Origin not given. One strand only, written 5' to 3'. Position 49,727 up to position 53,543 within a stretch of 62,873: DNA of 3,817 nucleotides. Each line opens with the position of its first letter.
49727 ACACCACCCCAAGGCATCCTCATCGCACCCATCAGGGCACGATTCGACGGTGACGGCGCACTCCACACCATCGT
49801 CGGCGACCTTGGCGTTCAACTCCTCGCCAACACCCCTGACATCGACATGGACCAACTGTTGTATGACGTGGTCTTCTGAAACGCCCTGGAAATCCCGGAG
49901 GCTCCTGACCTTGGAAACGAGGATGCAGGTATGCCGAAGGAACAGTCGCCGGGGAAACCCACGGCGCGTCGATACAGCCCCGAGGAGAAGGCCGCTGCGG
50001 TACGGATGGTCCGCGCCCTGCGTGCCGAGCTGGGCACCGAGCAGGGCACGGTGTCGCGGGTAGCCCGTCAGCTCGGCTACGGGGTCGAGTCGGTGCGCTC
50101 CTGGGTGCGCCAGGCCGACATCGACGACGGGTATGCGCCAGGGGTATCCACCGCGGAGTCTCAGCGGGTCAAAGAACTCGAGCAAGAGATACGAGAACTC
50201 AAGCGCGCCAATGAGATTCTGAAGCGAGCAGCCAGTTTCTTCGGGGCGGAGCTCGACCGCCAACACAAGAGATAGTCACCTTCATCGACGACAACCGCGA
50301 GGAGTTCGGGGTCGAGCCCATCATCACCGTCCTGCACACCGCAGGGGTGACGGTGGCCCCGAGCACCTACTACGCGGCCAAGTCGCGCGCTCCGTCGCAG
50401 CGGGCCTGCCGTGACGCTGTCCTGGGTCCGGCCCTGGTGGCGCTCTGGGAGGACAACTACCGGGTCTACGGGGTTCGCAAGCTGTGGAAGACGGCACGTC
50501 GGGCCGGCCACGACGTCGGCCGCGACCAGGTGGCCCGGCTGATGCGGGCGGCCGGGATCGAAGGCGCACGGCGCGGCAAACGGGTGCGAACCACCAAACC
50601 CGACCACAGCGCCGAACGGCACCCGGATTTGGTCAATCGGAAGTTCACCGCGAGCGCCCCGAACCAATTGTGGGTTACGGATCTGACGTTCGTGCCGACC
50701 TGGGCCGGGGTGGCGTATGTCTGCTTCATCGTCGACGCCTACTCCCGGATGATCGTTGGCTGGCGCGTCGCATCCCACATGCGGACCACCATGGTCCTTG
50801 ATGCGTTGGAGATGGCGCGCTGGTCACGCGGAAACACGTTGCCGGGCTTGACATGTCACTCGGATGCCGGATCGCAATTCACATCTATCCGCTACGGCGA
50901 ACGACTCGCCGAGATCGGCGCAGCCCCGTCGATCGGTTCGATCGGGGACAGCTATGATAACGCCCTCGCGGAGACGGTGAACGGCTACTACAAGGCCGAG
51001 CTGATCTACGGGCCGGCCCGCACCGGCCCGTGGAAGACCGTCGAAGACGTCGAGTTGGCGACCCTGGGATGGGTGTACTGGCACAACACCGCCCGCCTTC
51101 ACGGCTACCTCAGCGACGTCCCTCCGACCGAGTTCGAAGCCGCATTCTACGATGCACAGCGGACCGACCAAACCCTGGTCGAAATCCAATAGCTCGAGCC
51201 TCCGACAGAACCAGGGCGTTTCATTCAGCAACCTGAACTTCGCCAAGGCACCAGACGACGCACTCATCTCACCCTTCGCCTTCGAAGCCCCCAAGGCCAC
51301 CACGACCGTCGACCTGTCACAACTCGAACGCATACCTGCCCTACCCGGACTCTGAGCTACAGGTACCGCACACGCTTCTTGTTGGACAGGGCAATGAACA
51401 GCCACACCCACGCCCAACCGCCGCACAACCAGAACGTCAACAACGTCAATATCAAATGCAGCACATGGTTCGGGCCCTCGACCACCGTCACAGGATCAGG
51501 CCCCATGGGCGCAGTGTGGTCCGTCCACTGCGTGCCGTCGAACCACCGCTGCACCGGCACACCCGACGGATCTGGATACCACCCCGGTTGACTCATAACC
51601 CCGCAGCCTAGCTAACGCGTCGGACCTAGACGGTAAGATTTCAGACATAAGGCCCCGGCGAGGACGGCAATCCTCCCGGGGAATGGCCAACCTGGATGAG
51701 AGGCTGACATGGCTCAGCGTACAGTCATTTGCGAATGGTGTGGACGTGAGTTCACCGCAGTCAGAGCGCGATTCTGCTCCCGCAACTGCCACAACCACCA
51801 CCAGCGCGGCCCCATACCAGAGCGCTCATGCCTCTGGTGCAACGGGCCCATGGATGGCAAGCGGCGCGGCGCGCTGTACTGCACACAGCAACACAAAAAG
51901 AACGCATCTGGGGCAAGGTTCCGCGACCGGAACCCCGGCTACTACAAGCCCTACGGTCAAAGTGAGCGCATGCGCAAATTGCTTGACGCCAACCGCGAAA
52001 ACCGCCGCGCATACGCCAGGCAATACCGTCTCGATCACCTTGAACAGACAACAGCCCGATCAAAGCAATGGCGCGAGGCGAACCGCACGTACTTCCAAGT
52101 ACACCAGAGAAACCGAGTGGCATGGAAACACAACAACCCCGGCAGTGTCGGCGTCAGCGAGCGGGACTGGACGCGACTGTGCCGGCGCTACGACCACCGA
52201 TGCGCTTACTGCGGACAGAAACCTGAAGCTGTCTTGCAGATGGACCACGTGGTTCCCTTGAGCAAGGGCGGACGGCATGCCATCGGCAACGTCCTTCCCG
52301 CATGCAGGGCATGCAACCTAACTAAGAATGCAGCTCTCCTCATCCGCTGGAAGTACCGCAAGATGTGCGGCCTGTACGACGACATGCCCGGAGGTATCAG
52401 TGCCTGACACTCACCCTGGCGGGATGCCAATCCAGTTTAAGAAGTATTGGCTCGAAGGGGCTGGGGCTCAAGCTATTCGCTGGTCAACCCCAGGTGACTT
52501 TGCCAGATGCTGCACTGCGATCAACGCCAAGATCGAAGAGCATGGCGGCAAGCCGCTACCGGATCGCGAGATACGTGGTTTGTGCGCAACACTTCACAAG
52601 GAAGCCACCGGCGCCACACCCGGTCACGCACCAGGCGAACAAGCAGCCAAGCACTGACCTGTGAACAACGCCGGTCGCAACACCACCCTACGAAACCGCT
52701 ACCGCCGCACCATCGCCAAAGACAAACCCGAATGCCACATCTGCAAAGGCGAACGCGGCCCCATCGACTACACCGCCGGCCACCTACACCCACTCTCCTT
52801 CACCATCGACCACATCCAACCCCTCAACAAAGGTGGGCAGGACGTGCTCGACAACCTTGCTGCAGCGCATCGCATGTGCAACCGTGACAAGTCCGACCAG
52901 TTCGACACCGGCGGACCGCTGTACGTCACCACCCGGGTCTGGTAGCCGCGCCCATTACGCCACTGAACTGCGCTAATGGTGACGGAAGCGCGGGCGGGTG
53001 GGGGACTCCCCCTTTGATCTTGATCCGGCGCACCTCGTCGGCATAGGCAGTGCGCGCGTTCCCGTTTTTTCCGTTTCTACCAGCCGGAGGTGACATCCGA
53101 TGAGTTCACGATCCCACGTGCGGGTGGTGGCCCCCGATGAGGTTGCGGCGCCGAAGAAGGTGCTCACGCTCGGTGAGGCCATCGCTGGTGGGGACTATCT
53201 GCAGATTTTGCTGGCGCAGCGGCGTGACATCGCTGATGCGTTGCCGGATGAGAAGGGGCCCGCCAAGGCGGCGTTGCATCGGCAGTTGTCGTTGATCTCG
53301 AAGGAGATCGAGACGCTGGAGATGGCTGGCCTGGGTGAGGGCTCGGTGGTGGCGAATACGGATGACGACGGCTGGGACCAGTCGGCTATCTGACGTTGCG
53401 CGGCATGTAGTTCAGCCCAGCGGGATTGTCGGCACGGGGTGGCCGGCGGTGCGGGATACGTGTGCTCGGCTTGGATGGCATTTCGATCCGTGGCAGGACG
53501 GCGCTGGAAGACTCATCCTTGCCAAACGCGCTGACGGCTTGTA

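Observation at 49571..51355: Recent IS3-family insertion splitting a paralogue of a tail gene, with the IS end supplying the stop codon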

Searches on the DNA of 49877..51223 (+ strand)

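Call 3: search_dna_similar(query=window:49877-51223:+, collection=phages, mode=near, max_rows=30)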
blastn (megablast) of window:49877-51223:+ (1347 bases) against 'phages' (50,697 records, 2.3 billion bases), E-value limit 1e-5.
Records with a match: 1; places in all: 4; records where one place covers at least 80% of the query: 1.
Best place of each record, by identity: 80-90% 1.
By first word of the organism name: Mycobacterium 1.
By host as written in the record: - 1.
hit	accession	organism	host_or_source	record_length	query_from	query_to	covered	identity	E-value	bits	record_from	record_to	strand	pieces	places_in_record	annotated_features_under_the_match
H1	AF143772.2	Mycobacterium avium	-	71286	1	1347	100%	82.2%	0e+0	1158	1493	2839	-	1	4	insertion sequence:IS1601 | IS1601-D | IS1601-C | IS1601-B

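Call 12: get_annotated_region(hit=H1, flank=300)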
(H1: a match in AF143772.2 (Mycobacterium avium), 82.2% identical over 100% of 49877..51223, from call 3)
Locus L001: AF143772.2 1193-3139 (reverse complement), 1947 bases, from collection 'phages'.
description: Mycobacterium avium strain 2151 glycopeptidolipid biosynthesis and daunorubicin resistance gene clusters and insertion sequences IS1601, IS1245 and IS1348, complete sequence.
organism: Mycobacterium avium (NCBI taxid 1764)
taxonomy: Bacteria; Bacillati; Actinomycetota; Actinomycetes; Mycobacteriales; Mycobacteriaceae; Mycobacterium; Mycobacterium avium complex (MAC)
host: -; source: -; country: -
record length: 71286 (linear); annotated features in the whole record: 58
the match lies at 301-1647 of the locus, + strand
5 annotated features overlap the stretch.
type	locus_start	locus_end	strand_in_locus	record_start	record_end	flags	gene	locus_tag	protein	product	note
mobile_element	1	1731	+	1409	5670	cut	-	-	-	insertion sequence:IS1601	-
CDS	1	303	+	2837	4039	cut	-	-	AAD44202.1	IS1601-B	-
CDS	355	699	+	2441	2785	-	-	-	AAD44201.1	IS1601-C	-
CDS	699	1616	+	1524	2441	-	-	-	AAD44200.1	IS1601-D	-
repeat_region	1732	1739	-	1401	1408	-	-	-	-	-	-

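Call 25: search_dna_similar(query=window:49877-51223:+, collection=plasmids, mode=near, max_rows=25)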
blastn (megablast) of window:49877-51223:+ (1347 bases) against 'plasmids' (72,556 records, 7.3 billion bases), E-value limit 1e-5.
Records with a match: 14; places in all: 18; records where one place covers at least 80% of the query: 11.
Best place of each record, by identity: 80-90% 10; 60-80% 4.
By first word of the organism name: Mycobacterium 5; Mycolicibacterium 3; Mycobacteroides 2; Arthrobacter 2; Rhodococcus 1; Pseudonocardia 1.
By predicted mobility (MOB-suite, as given by PLSDB): mobilizable 9; non-mobilizable 5.
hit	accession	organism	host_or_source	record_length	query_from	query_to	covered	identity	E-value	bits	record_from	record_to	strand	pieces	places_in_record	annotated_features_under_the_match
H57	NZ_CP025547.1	Mycobacterium paragordonae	Homo sapiens,cultured bacteria,sputum ...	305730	1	1347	100%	85.8%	0e+0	1424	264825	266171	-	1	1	IS3 family transposase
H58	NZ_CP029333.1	Mycobacterium avium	Homo sapiens,blood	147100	1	1347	100%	85.0%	0e+0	1363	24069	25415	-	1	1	IS3 family transposase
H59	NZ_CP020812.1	Mycobacterium dioxanotrophicus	Single cell,river sediment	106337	1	1347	100%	84.3%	0e+0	1293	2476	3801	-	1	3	none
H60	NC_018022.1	Mycolicibacterium chubuense NBB4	-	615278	1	1347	100%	84.2%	0e+0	1304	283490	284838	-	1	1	IS110 family transposase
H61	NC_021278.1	Mycobacteroides abscessus subsp. bolletii 50594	-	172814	1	1347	100%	84.1%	0e+0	1297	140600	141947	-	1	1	none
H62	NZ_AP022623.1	Mycobacteroides abscessus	-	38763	1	1347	100%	84.1%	0e+0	1297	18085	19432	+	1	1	none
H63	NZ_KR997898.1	Mycobacterium avium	-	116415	1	1347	100%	82.2%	0e+0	1158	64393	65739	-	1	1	IS3 family transposase | hypothetical protein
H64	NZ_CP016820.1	Rhodococcus sp. p52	oil-polluted soil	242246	35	1347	97%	77.1%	0e+0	741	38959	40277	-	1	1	IS3 family transposase | ATP-dependent helicase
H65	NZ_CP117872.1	Arthrobacter agilis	cell culture,Middle part of the water ...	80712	21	1347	99%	73.9%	3e-134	486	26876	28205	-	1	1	IS3 family transposase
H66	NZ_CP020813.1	Mycobacterium dioxanotrophicus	Single cell,river sediment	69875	252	1347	81%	85.6%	0e+0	1149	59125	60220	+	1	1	none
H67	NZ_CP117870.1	Arthrobacter agilis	cell culture,Middle part of the water ...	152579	21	1261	92%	74.7%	2e-141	510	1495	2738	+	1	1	IS3 family transposase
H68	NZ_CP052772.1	Pseudonocardia alni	Cell culture,soil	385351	570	1342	57%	77.7%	1e-127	464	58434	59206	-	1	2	none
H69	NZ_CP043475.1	Mycolicibacterium grossiae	-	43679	1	294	22%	83.8%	2e-71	278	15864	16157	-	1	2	none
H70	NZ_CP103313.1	Mycolicibacterium rufum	-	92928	1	116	9%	88.8%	7e-31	143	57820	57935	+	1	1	hypothetical protein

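Call 72: search_dna_similar(query=window:49877-51223:+, collection=phages, mode=distant, max_rows=25, max_evalue=1e-10)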
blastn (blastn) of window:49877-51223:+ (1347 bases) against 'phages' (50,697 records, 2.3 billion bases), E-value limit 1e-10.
Records with a match: 4; places in all: 7; records where one place covers at least 80% of the query: 1.
Best place of each record, by identity: 80-90% 1; 60-80% 3.
By first word of the organism name: Mycobacterium 2; Bacteriophage 2.
By host as written in the record: - 3; Mycobacterium smegmatis mc2 155 1.
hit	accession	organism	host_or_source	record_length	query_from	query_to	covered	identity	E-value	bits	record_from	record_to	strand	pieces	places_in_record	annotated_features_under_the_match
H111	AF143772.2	Mycobacterium avium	-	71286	1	1347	100%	82.1%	0e+0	1343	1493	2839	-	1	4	insertion sequence:IS1601 | IS1601-D | IS1601-C | IS1601-B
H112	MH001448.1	Mycobacterium phage UncleRicky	Mycobacterium smegmatis mc2 155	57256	331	768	33%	68.9%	2e-30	140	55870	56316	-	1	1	103: transposase | 104: transposase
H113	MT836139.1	Bacteriophage sp.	human fecal samples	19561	987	1261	20%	67.5%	7e-11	75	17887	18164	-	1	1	record has no annotation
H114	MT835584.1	Bacteriophage sp.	human fecal samples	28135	1047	1261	16%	69.9%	1e-13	85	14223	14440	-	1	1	record has no annotation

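Call 74: search_rna_families(source=window, start=50150, end=50450, threshold=gathering, show_alignments=1)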
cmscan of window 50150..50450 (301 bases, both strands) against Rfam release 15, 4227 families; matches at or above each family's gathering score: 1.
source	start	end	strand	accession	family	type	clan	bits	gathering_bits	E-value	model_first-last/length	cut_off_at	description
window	50230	50361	+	RF01497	ALIL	Cis-reg;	-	77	50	3.4e-20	1-117/117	no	ALIL pseudoknot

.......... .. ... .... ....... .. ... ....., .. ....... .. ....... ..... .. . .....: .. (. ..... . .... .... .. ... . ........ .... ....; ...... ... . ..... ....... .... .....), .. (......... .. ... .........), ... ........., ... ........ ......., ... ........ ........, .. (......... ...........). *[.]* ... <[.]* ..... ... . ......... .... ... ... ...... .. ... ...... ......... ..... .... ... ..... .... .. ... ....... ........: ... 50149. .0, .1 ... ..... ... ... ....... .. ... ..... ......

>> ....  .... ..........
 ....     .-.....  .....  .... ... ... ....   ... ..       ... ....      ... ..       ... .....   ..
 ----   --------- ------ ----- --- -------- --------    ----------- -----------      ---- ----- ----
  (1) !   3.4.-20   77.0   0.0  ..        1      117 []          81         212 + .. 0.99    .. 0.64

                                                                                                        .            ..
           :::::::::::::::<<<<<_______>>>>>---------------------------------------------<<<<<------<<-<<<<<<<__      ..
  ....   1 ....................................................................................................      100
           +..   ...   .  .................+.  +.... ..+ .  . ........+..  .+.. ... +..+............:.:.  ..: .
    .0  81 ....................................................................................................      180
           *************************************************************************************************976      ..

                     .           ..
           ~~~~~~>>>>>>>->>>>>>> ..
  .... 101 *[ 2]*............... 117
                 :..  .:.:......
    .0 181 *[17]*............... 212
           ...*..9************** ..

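Call 78: get_annotated_region(hit=H112, flank=2000)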
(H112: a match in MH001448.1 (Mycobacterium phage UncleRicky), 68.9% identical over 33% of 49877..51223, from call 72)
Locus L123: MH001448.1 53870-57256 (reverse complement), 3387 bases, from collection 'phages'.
description: Mycobacterium phage UncleRicky, complete genome.
organism: Mycobacterium phage UncleRicky (NCBI taxid 2108132)
taxonomy: Viruses; Duplodnaviria; Heunggongvirae; Uroviricota; Caudoviricetes; Gracegardnervirinae; Cheoctovirus; Mycobacterium virus Drago
host: Mycobacterium smegmatis mc2 155; source: soil; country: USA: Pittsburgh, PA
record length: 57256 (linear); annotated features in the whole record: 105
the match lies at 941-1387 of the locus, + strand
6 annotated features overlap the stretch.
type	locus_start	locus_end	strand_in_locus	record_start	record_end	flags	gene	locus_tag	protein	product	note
CDS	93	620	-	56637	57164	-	105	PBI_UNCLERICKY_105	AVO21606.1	glycosyltransferase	-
CDS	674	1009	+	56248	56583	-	104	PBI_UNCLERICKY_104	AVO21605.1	transposase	-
CDS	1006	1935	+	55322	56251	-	103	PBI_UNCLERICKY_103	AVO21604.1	transposase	-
CDS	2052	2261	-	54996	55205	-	102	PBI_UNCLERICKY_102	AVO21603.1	hypothetical protein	-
CDS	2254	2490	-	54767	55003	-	101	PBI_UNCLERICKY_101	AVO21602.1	hypothetical protein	-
CDS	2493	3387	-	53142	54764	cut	100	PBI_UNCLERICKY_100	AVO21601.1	glycosyltransferase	-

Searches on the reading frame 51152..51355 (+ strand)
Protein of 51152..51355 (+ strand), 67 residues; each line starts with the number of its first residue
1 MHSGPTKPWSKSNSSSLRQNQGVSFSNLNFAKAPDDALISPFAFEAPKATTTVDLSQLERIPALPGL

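Call 59: find_encoding_contigs(protein=window:51152-51355:+, flank=10000, max_places=10)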
Protein window:51152-51355:+ (67 aa): 2 contigs read that carry it; 1 place shown.
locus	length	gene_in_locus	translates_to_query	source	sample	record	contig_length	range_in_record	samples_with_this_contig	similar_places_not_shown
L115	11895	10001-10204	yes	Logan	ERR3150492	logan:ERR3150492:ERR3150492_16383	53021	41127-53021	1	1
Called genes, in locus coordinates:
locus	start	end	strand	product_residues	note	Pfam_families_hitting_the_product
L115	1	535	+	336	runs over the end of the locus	PF13479:AAA_24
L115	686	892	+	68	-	-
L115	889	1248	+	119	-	PF01844:HNH (weak)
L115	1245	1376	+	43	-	-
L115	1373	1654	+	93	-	-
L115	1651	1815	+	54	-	-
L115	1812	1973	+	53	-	-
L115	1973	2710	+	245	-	PF01844:HNH, PF14279:HNH_5 (weak)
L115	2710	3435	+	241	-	-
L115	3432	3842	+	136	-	PF26802:DUF8270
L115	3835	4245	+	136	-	-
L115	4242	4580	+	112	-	-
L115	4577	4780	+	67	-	-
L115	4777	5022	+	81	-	PF04545:Sigma70_r4 (weak), PF13560:HTH_31, PF01381:HTH_3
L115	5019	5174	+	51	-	-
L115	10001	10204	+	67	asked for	-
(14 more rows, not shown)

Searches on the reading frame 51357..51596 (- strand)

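Call 10: search_protein_families(library=pfam, proteins=[window:51357-51596:-], max_evalue=0.01)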
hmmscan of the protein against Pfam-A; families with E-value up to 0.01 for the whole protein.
window:51357-51596:- (79 aa): 1 family
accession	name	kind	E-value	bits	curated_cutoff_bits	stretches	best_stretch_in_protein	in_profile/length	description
PF10708.14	DUF2510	-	8.9e-14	51.4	24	1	4-35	1-33/35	Protein of unknown function (DUF2510)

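Call 11: search_protein_families(library=phrogs, proteins=[window:51357-51596:-], max_evalue=0.01)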
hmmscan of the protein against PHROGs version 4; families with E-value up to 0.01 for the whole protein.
window:51357-51596:- (79 aa): 5 families
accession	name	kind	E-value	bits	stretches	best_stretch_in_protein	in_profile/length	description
phrog_2697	-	unknown function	5.5e-28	98.3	1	2-77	2-77/81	-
phrog_21924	-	unknown function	5e-08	34.2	1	4-37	13-45/132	-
phrog_34413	-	unknown function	6.5e-08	33.5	1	42-74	44-73/91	-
phrog_17545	-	unknown function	9.6e-05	23.5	1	38-73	105-139/156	-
phrog_5066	-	unknown function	0.0061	17.3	1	2-32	25-53/84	-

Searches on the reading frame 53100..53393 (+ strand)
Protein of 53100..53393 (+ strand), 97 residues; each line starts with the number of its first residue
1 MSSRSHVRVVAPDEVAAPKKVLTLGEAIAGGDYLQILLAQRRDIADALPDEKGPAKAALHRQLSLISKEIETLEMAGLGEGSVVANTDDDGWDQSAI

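Call 70: find_encoding_contigs(protein=window:53100-53393:+, flank=10000, max_places=10)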
Protein window:53100-53393:+ (97 aa): 4 contigs read that carry it; 3 places shown.
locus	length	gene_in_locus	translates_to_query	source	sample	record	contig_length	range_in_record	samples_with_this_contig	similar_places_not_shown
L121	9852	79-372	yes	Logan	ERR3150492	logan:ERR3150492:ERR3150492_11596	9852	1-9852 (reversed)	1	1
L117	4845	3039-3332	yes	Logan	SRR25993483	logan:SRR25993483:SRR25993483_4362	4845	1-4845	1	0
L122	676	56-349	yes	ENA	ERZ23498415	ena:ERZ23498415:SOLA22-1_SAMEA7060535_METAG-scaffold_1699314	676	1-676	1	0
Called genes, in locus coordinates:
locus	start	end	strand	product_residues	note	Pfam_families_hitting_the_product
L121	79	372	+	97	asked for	-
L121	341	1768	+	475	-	PF03237:Terminase_6N (weak)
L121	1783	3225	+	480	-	PF05133:SPP1_portal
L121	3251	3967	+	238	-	PF25310:VG15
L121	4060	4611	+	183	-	-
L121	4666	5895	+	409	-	PF05065:Phage_capsid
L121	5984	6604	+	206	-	PF01844:HNH (weak)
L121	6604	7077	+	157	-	-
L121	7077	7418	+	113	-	-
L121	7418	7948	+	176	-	-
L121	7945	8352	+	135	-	-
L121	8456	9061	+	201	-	PF25681:Phage_TTP_17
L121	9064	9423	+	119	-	-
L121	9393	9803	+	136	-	-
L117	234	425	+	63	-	-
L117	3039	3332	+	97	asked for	-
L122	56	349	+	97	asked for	-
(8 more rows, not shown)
